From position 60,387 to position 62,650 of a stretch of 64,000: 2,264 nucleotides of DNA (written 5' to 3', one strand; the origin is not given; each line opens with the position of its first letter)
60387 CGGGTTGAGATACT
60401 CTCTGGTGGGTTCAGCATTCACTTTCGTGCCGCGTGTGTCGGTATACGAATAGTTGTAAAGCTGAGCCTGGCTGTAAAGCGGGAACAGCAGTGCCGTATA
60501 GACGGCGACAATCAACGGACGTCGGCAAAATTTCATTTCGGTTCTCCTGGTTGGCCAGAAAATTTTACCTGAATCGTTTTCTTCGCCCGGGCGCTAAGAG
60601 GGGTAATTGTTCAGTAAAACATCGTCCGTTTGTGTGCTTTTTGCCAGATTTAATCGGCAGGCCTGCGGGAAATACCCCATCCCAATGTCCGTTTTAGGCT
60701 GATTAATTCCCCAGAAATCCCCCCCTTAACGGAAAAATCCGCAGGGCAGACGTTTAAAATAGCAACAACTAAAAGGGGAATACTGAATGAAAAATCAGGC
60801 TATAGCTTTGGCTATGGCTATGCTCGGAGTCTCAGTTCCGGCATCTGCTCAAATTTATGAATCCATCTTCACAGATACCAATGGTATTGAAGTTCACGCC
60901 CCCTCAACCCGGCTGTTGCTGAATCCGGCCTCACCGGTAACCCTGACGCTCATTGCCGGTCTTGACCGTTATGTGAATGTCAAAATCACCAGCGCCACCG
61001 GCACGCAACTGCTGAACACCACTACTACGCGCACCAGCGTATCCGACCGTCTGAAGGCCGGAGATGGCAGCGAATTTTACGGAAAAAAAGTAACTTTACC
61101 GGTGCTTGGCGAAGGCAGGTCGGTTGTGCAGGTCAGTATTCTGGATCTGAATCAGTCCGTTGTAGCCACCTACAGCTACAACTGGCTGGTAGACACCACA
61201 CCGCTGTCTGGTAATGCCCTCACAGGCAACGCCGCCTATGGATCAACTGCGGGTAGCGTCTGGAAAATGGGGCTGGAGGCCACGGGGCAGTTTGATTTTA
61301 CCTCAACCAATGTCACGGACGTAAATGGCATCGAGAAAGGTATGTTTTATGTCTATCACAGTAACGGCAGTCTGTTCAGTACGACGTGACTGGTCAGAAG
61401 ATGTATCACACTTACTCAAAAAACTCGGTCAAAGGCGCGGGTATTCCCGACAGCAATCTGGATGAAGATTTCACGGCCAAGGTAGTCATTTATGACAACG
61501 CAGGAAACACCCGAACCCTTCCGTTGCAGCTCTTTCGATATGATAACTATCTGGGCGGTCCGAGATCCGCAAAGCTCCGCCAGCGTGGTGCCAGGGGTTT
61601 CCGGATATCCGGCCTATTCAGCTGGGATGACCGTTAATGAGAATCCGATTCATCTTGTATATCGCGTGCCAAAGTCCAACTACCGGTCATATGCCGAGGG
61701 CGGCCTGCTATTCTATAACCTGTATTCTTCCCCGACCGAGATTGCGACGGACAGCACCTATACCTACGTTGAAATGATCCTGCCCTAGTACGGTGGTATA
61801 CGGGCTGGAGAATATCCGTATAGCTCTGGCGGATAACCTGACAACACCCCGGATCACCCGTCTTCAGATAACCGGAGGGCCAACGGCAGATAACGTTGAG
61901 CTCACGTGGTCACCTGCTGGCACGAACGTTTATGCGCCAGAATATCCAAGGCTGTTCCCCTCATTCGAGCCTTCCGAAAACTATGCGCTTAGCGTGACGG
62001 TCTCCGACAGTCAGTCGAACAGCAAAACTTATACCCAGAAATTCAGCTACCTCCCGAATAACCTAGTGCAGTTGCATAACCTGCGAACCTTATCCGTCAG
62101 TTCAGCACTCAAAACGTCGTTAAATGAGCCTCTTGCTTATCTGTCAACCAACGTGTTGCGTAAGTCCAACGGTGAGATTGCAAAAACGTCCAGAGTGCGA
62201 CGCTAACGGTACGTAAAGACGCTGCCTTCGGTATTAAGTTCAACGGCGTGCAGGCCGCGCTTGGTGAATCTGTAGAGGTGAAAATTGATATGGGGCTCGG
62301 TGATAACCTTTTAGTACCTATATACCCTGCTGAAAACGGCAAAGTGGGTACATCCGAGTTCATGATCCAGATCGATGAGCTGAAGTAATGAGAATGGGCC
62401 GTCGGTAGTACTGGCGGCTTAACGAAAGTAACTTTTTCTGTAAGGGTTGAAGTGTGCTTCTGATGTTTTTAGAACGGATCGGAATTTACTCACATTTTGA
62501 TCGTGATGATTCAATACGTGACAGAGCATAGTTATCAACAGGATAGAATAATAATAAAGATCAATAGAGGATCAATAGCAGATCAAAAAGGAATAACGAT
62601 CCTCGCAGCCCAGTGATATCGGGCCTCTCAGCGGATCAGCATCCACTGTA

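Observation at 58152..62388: Large Ig-like surface protein with a divergently oriented, frameshifted paralog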

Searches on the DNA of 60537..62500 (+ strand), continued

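Call 72: search_dna_similar(query=window:62146-62225:+, collection=plasmids, mode=near, max_rows=12, rows=spread)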
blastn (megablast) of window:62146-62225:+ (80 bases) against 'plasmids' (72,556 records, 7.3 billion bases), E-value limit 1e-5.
Records with a match: 220; places in all: 220; records where one place covers at least 80% of the query: 220.
Best place of each record, by identity: >=99% 30; 95-99% 190.
By first word of the organism name: Escherichia 120; Salmonella 74; Klebsiella 12; Enterobacter 6; Citrobacter 3; Shigella 2; Morganella 2; Leclercia 1.
By predicted mobility (MOB-suite, as given by PLSDB): conjugative 214; non-mobilizable 6.
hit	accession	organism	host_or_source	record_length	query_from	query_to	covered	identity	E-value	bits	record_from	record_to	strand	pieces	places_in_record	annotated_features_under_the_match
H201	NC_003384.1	Salmonella enterica subsp. enterica serovar Typhi str. CT18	-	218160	1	80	100%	100.0%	6e-34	148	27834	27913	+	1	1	Ig-like domain-containing protein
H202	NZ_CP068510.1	Salmonella enterica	Pork at market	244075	1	80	100%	100.0%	6e-34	148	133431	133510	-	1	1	none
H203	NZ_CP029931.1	Salmonella enterica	-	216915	1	80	100%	98.8%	3e-32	143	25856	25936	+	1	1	Ig-like domain-containing protein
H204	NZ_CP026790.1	Shigella flexneri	-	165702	1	80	100%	98.8%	3e-32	143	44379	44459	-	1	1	Ig-like domain-containing protein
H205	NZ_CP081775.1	Escherichia coli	-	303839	1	80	100%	98.8%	3e-32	143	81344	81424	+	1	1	Ig-like domain-containing protein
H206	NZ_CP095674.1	Enterobacter hormaechei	Homo sapiens,Pure culture one microbial ...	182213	1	80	100%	98.8%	3e-32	143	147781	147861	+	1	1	Ig-like domain-containing protein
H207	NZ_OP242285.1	Escherichia coli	Homo sapiens,stool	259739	1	80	100%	98.8%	3e-32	143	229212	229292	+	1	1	Ig-like domain-containing protein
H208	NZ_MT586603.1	Escherichia coli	-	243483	1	80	100%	98.8%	3e-32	143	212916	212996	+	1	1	Ig-like domain-containing protein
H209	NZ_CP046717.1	Escherichia coli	pet dog,faecal sample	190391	1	80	100%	98.8%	3e-32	143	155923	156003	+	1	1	Ig-like domain-containing protein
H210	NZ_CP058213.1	Klebsiella michiganensis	culture,Pooled cattle faecal samples ...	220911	1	80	100%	98.8%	3e-32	143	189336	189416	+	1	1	Ig-like domain-containing protein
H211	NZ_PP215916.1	Escherichia coli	-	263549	1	80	100%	98.8%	3e-32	143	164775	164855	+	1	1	Ig-like domain-containing protein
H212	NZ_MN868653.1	Escherichia coli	-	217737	1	80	100%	97.6%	4e-31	139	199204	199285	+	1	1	none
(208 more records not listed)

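Call 73: search_dna_similar(query=window:61338-61417:+, collection=plasmids, mode=near, max_rows=12, rows=spread)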
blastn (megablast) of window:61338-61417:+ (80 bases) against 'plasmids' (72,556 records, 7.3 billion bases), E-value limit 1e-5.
Records with a match: 214; places in all: 214; records where one place covers at least 80% of the query: 214.
Best place of each record, by identity: >=99% 61; 95-99% 153.
By first word of the organism name: Escherichia 114; Salmonella 74; Klebsiella 12; Enterobacter 6; Citrobacter 3; Shigella 2; Morganella 2; Leclercia 1.
By predicted mobility (MOB-suite, as given by PLSDB): conjugative 208; non-mobilizable 6.
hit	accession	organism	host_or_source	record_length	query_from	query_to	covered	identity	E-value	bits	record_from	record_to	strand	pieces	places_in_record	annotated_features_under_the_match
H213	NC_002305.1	Salmonella enterica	-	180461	1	80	100%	100.0%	1e-16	167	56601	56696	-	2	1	none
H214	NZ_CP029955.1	Salmonella enterica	-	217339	1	80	100%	100.0%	1e-16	167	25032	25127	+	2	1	none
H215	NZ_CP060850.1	Salmonella enterica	Homo sapiens,feces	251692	1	80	100%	100.0%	6e-34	148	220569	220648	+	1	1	none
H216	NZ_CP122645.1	Escherichia coli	Sus scrofa,feces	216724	1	80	100%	100.0%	6e-34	148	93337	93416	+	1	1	none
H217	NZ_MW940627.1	Citrobacter sp.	-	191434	1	80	100%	97.5%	1e-30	137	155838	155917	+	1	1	none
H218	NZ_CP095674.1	Enterobacter hormaechei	Homo sapiens,Pure culture one microbial ...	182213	1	80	100%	97.5%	1e-30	137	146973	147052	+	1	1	none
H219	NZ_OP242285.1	Escherichia coli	Homo sapiens,stool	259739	1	80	100%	97.5%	1e-30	137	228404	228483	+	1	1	none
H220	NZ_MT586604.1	Escherichia coli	-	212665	1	80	100%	97.5%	1e-30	137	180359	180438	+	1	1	none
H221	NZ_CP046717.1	Escherichia coli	pet dog,faecal sample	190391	1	80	100%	97.5%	1e-30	137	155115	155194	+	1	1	none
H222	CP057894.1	Escherichia coli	culture,Pooled cattle faecal samples ...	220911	1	80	100%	97.5%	1e-30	137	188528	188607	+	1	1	DUF4165 domain-containing protein | Ig-like domain repeat protein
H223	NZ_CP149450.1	Escherichia coli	chicken,environment sample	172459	1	80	100%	97.5%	1e-30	137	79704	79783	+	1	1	none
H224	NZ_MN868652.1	Escherichia coli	-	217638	1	80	100%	96.3%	6e-29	132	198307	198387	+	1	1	DUF4165 domain-containing protein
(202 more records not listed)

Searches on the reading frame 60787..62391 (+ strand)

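Call 39: profile_search(protein=L007:7001-9418:+)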
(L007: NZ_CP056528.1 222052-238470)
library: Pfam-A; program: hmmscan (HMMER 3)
A. the first sequence (806 residues): domains with independent E <= 10: 7; with E <= 0.001: 3
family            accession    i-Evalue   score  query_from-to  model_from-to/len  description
Big_3_3           PF13750.12    4.8e-58   195.7     549-705         1-157/157  Bacterial Ig-like domain (group 3)
Big_3_2           PF12245.14    3.2e-24    85.9     139-259         1-122/122  Bacterial Ig-like domain
DUF4165           PF13752.12    3.5e-12    46.8      19-138         1-121/121  Domain of unknown function (DUF4165)
DUF7743           PF24893.1        0.29    11.3     669-714        71-116/120  Domain of unknown function (DUF7743)
AglB_L1           PF18079.6         1.8     9.1     197-230        48-81/87  Archaeal glycosylation protein B long peripheral domain
Big_13            PF19077.6         1.9     9.4     540-589        53-101/102  Bacterial Ig-like domain
Big_13            PF19077.6         5.5     8.0     202-250        43-93/102  Bacterial Ig-like domain
